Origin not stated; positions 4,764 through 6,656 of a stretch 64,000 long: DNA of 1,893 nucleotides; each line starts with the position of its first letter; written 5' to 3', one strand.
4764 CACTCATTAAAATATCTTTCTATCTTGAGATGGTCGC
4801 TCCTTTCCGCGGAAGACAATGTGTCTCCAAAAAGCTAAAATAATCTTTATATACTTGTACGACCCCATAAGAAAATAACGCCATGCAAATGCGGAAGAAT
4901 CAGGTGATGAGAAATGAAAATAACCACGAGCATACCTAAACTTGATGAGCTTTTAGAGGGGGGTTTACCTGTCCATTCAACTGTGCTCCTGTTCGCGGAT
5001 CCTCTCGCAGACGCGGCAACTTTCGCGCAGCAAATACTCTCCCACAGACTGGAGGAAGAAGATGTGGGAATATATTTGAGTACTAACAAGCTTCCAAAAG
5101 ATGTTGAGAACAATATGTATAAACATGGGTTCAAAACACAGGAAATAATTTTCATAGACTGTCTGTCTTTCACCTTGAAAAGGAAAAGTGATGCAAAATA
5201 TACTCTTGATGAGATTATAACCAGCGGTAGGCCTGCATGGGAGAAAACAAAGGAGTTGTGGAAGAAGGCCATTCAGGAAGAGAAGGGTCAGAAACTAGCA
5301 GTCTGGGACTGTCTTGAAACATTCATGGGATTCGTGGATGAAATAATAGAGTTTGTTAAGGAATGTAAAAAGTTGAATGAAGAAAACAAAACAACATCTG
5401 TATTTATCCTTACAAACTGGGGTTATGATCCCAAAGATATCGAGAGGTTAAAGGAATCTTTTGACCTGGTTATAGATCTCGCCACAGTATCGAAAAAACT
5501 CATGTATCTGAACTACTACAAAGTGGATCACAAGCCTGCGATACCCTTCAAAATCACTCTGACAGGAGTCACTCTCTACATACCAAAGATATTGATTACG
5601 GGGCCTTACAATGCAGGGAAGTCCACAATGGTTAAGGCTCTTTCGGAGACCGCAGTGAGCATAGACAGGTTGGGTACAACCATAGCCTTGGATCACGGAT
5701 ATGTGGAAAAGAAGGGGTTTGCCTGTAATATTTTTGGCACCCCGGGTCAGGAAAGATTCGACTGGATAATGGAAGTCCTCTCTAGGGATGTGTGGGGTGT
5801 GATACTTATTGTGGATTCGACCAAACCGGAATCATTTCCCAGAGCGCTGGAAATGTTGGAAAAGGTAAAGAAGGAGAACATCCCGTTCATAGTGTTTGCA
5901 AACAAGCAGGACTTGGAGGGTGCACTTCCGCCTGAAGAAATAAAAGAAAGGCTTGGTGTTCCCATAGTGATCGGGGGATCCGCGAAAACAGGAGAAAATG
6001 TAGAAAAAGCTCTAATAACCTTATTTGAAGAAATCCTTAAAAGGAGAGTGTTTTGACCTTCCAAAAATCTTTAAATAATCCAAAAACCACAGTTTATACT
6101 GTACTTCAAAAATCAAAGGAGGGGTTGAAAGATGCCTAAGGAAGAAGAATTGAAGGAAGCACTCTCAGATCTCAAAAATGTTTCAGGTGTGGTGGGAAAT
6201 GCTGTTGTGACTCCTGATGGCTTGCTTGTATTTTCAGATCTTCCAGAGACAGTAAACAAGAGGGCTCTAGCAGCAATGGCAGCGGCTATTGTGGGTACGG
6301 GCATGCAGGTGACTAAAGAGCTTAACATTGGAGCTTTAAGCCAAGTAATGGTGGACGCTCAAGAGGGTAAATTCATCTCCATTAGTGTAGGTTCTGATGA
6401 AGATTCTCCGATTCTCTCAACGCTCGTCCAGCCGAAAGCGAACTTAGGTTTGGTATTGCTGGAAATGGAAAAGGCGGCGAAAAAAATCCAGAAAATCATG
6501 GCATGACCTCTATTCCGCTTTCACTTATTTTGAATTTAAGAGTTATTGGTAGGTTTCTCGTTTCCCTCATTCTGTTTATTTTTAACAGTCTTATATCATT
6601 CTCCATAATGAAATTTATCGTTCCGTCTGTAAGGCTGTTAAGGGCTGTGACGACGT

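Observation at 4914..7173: Pseudo-KaiC::MglA-like GTPase fusion with a Roadblock/LC7 partner and a convergent intact KaiC-like ATPase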

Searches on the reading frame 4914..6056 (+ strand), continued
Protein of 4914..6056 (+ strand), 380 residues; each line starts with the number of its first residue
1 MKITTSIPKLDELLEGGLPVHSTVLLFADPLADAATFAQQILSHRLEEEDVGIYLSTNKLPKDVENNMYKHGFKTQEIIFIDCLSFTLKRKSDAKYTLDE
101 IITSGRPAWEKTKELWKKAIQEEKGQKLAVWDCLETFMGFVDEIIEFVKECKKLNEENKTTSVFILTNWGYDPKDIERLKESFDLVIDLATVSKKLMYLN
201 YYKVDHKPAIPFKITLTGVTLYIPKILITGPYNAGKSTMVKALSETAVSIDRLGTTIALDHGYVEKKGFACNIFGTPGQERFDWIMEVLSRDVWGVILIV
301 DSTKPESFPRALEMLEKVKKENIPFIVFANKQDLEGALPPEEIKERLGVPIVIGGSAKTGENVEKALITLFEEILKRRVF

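Call 24: find_encoding_contigs(protein=P0112, flank=6000, max_places=1)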
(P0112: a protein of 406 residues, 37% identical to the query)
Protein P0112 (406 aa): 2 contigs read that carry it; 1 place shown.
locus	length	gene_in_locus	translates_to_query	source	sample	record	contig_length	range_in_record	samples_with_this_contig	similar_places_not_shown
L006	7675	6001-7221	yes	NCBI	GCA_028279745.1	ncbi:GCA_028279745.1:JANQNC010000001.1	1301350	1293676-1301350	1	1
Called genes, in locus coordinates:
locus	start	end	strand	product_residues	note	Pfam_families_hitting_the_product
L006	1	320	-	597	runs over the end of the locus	PF00437:T2SSE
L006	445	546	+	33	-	-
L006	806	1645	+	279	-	PF03796:DnaB_C (faint), PF06745:ATPase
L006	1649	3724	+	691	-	-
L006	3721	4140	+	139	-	-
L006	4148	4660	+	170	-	-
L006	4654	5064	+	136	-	-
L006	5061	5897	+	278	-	-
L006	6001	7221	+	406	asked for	PF06745:ATPase, PF00009:GTP_EFTU (faint), PF00025:Arf, PF00071:Ras, PF01926:MMR_HSR1 (weak), PF08477:Roc (faint), PF03029:ATP_bind_1 (faint)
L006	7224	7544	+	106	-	-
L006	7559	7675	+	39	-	?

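Call 25: find_encoding_contigs(protein=P0068, flank=6000, max_places=1)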
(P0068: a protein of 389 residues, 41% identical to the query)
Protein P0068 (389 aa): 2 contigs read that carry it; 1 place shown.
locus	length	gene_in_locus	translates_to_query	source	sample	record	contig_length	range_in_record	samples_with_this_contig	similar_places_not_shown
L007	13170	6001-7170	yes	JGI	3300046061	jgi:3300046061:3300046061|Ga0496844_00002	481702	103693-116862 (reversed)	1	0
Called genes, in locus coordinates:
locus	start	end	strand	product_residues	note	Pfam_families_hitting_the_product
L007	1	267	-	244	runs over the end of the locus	PF01138:RNase_PH, PF03725:RNase_PH_C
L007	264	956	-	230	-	PF14382:ECR1_N (weak), PF21262:RRP40_S1 (faint), PF21266:S1_RRP4, PF00013:KH_1, PF15985:KH_6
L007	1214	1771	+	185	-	-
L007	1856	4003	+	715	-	-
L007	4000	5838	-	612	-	PF00270:DEAD (faint), PF04851:ResIII (weak), PF06733:DEAD_2, PF13307:Helicase_C_2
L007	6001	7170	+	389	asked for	PF00025:Arf (weak), PF01926:MMR_HSR1 (weak)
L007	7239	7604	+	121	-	PF03259:Robl_LC7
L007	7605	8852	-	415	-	PF04894:Nre_N, PF04895:Nre_C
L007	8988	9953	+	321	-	-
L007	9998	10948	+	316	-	PF00753:Lactamase_B (weak), PF13483:Lactamase_B_3 (weak), PF12706:Lactamase_B_2 (weak)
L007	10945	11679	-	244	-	-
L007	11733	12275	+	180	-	PF23365:DUF7090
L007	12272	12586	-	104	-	-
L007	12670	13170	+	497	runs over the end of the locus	PF02743:dCache_1, PF22673:MCP-like_PDC_1, PF00672:HAMP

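Call 26: find_encoding_contigs(protein=P0115, flank=6000, max_places=1)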
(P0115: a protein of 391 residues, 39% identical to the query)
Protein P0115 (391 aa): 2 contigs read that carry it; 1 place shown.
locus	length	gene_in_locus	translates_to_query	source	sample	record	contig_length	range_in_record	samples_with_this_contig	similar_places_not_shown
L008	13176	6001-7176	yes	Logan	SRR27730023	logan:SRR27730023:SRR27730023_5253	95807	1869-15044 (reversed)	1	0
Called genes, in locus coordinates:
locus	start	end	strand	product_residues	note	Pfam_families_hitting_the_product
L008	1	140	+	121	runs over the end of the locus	PF01850:PIN (faint), PF18477:PIN_9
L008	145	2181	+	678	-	PF03030:H_PPase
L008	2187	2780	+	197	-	PF03876:SHS2_Rpb7-N, PF00575:S1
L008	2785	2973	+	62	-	PF06093:Spt4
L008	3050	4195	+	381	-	PF08323:Glyco_transf_5, PF13439:Glyco_transf_4, PF13579:Glyco_trans_4_4, PF20706:GT4-conflict, PF00534:Glycos_transf_1, PF13692:Glyco_trans_1_4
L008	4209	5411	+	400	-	PF03065:Glyco_hydro_57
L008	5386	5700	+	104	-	PF19027:DUF5752 (faint)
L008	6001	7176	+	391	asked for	PF06745:ATPase, PF00009:GTP_EFTU (weak), PF00025:Arf, PF00071:Ras, PF01926:MMR_HSR1 (weak), PF03029:ATP_bind_1 (faint)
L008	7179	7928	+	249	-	PF06745:ATPase, PF24336:DUF7504, PF23365:DUF7090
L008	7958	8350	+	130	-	PF03259:Robl_LC7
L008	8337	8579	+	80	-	-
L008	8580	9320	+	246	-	PF13481:AAA_25, PF03796:DnaB_C (faint), PF06745:ATPase, PF23442:DUF7125 (weak)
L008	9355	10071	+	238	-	-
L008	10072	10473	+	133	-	-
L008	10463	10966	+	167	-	-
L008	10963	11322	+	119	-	-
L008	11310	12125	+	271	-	-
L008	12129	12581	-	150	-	-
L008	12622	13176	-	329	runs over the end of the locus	PF00482:T2SSF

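Call 35: find_related_loci(query=A1, collection=metagenome_contigs, flank=8000)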
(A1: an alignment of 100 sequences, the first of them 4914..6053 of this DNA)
Query A1 (380 aa) in metagenome_contigs; peptide patterns used: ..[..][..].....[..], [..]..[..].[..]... (x = any residue, [..] = any of these).
456 stretches matched a pattern; 405 encode a relative of the query (tblastn E <= 1e-3); the best 80 are kept; 80 distinct loci.
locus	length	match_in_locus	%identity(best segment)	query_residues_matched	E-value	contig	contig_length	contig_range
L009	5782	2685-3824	74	1-380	0e+0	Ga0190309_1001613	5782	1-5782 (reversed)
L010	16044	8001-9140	73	1-380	0e+0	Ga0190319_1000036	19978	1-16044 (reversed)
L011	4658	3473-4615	70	1-380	0e+0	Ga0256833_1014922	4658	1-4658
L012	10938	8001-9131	55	1-376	5e-137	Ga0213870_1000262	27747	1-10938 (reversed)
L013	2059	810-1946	53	1-376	1e-141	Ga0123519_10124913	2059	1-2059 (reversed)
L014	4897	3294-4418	52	1-375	5e-131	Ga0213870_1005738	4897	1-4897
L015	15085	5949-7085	53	1-378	1e-131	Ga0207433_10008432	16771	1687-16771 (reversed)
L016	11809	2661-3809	44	1-380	6e-106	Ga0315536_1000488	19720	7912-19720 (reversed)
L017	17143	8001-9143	44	1-378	2e-104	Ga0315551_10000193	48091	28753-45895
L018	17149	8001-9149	43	1-380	2e-104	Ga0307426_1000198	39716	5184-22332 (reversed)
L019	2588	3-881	55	87-376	1e-105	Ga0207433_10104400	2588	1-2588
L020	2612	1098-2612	55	1-279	2e-103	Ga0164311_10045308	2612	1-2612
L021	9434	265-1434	41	2-375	5e-87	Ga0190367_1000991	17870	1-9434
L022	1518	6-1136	42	9-375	2e-92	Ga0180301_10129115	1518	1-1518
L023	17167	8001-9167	41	5-375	6e-86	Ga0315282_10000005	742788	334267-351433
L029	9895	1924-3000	42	5-350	7e-82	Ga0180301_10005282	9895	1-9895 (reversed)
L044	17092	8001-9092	38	1-350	7e-78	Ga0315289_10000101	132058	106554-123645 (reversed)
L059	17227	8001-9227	37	3-375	5e-76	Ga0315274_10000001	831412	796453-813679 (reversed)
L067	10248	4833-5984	39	7-377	2e-75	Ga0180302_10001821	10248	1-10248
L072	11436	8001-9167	36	2-376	1e-74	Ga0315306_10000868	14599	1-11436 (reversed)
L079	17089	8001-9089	38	1-350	2e-74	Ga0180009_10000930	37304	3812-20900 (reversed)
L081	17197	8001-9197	36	3-375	9e-74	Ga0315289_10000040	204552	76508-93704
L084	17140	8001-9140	38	5-369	2e-73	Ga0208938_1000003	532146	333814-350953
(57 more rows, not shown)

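Call 41: predict_structure(alignment_id=A1)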
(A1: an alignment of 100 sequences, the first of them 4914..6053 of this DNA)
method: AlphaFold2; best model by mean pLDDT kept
length: 380 residues; sequences in the alignment: 100
mean_pLDDT: 90.8   pTM: 0.86
mean pLDDT of the five models: 90.8, 90.1, 89.2, 89.0, 85.6
residues with pLDDT >= 90: 273; 70-90: 89; 50-70: 12; < 50: 6
segments of 3 or more residues with pLDDT < 50: 251-256
pLDDT, mean of each block of 10 residues (from residue 1): 93 95 97 96 97 97 96 95 97 96 96 98 97 96 97 98 97 96 98 88 92 90 89 88 73 50 80 79 73 89 92 83 92 95 92 95 94 83
secondary structure, 60 per line:
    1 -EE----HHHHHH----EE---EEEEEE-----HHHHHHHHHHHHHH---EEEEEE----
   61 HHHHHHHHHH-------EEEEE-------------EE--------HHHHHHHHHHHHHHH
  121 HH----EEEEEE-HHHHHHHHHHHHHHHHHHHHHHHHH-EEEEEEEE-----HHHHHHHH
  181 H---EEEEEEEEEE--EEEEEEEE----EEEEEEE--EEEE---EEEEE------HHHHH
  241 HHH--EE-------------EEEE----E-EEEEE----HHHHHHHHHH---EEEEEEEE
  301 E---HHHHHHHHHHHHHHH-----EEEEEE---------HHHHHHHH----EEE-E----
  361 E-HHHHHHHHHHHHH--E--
elements in order: H8-13 E23-28 H34-47 E51-56 H61-70 E78-82 H106-122 E127-132 H134-158 E160-167 H173-181 E185-194 E197-204 E209-215 E218-221 E225-229 H236-243 E261-264 E271-275 H280-289 E293-301 H305-319 E325-330 H340-347 E352-354 H363-375

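Call 44: fold_search(model_id=the predicted structure, library=pdb)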
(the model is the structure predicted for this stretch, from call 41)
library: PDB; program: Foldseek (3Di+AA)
matches with E <= 10: 1993; with E <= 0.001: 1905
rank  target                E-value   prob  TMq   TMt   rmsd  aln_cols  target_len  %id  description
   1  2dr3_F                1.6e-16  1.00  0.51  0.79   2.7       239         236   22  Crystal Structure of RecA superfamily ATPase PH0284 from Pyrococcus horikoshii OT3 (released 2006-12-06)
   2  2dr3_E                1.8e-16  1.00  0.50  0.78   3.0       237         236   23  Crystal Structure of RecA superfamily ATPase PH0284 from Pyrococcus horikoshii OT3 (released 2006-12-06)
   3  2dr3_A                3.5e-16  1.00  0.51  0.80   2.8       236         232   22  Crystal Structure of RecA superfamily ATPase PH0284 from Pyrococcus horikoshii OT3 (released 2006-12-06)
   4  2dr3_C                1.3e-15  1.00  0.49  0.78   3.0       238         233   22  Crystal Structure of RecA superfamily ATPase PH0284 from Pyrococcus horikoshii OT3 (released 2006-12-06)
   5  2dr3_B                2.1e-15  1.00  0.49  0.75   3.0       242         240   21  Crystal Structure of RecA superfamily ATPase PH0284 from Pyrococcus horikoshii OT3 (released 2006-12-06)
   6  2dr3_D                5.8e-15  1.00  0.51  0.77   2.8       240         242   22  Crystal Structure of RecA superfamily ATPase PH0284 from Pyrococcus horikoshii OT3 (released 2006-12-06)
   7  8zn6_I                1.5e-14  1.00  0.48  0.39  11.7       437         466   15  Crystal Structure of Designed Clock Protein KaiC (released 2025-04-16)
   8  7dy2_J                1.8e-14  1.00  0.47  0.39  12.2       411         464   15  Crystal Structure of Cyanobacterial Circadian Clock Protein KaiC (released 2022-04-27)
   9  8fwi_A                2.5e-14  1.00  0.47  0.34  12.2       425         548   16  Structure of dodecameric KaiC-RS-S413E/S414E solved by cryo-EM (released 2023-03-22)
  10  8zn6_J                2.8e-14  1.00  0.46  0.38  12.2       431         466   15  Crystal Structure of Designed Clock Protein KaiC (released 2025-04-16)
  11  7s65_A                4.5e-14  1.00  0.48  0.41  12.3       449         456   14  Compressed conformation of nighttime state KaiC (released 2021-09-22)
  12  7s67_A                4.8e-14  1.00  0.48  0.39  12.2       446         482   15  Extended conformation of daytime state KaiC (released 2021-09-22)
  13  7s66_A                4.8e-14  1.00  0.47  0.38  11.8       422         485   15  Extended conformation of nighttime state KaiC (released 2021-09-22)
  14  7dy2_I                5.0e-14  1.00  0.47  0.39  12.1       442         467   14  Crystal Structure of Cyanobacterial Circadian Clock Protein KaiC (released 2022-04-27)
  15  8zn5_I                5.4e-14  1.00  0.45  0.38  12.5       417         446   16  Crystal Structure of Designed Clock Protein KaiC (released 2025-04-16)
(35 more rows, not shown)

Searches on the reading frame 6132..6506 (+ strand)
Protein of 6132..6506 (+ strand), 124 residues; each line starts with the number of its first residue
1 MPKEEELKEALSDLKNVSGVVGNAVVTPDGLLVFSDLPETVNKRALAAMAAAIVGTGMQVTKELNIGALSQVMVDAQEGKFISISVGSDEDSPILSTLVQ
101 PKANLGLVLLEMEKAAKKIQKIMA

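Call 3: search_protein_families(library=pfam, proteins=[window:6132-6506:+], max_evalue=0.01)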
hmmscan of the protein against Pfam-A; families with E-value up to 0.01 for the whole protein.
window:6132-6506:+ (124 aa): 1 family
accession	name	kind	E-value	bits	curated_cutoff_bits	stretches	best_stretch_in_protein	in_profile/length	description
PF03259.23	Robl_LC7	-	1.3e-10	41.3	23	1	8-88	3-83/91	Roadblock/LC7 domain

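Call 4: search_protein_families(library=ncbifam, proteins=[window:6132-6506:+], max_evalue=0.01)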
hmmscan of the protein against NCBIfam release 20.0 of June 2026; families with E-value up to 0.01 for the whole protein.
window:6132-6506:+ (124 aa): 0 families

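Call 7: search_solved_structures(query=window:6132-6506:+, max_evalue=1, show_alignments=2)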
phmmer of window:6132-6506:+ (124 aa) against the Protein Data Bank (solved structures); distinct sequences matched with E-value up to 1: 10.
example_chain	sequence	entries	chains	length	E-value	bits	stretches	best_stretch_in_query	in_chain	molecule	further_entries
7f8m_A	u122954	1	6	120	5.7e-14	55.5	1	7-122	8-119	Robl_LC7 domain-containing protein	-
7yh1_D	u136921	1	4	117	9.8e-11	45.1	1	5-119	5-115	Roadblock/LC7 domain protein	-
9jue_D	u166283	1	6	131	1.3e-10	44.7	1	15-123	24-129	Roadblock/LC7 domain protein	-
5mfb_A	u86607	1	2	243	3.3e-05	27.3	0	31-72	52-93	YIII(Dq)4CqI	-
4d4e_A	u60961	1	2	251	0.0001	25.7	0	31-73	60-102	ARMADILLO REPEAT PROTEIN ARM00016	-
7f8f_A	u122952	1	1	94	0.00056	23.4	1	4-91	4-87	Robl_LC7 domain-containing protein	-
4d49_A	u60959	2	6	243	0.0047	20.4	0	31-72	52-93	ARMADILLO REPEAT PROTEIN ARM00027 | YIII(Dq.V1)4CPAF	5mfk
3leq_A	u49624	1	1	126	0.02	18.4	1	9-120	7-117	uncharacterized protein cvnB5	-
5mfi_A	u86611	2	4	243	0.15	15.5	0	31-73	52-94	YIII(Dq.V2)4CqI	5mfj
3l7h_A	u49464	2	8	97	0.2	15.2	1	5-65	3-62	RE64145p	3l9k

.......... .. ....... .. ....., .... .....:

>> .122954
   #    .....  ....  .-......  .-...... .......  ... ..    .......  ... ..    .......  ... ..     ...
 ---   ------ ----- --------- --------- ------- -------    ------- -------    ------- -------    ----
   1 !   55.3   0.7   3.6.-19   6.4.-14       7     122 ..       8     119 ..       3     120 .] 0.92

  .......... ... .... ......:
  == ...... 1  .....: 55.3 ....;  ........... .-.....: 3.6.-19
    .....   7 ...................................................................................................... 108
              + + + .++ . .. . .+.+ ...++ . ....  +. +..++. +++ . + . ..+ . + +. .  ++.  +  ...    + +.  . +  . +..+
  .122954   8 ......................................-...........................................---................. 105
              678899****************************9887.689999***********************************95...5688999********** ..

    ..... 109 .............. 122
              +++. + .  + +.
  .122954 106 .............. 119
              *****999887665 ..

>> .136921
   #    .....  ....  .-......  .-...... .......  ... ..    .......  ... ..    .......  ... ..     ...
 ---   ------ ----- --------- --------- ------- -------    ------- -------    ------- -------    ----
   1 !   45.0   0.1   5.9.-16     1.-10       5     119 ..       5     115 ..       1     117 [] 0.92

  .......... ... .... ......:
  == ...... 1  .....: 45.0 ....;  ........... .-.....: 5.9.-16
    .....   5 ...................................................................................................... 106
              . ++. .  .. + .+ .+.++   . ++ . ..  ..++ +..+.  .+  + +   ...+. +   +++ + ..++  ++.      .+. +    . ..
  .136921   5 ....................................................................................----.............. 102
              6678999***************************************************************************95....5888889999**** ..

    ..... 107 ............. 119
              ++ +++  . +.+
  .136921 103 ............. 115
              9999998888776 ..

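Call 77: search_protein_families(library=padloc, proteins=[window:6132-6506:+], max_evalue=0.01)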
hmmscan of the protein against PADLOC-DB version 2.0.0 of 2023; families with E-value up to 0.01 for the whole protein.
window:6132-6506:+ (124 aa): 0 families
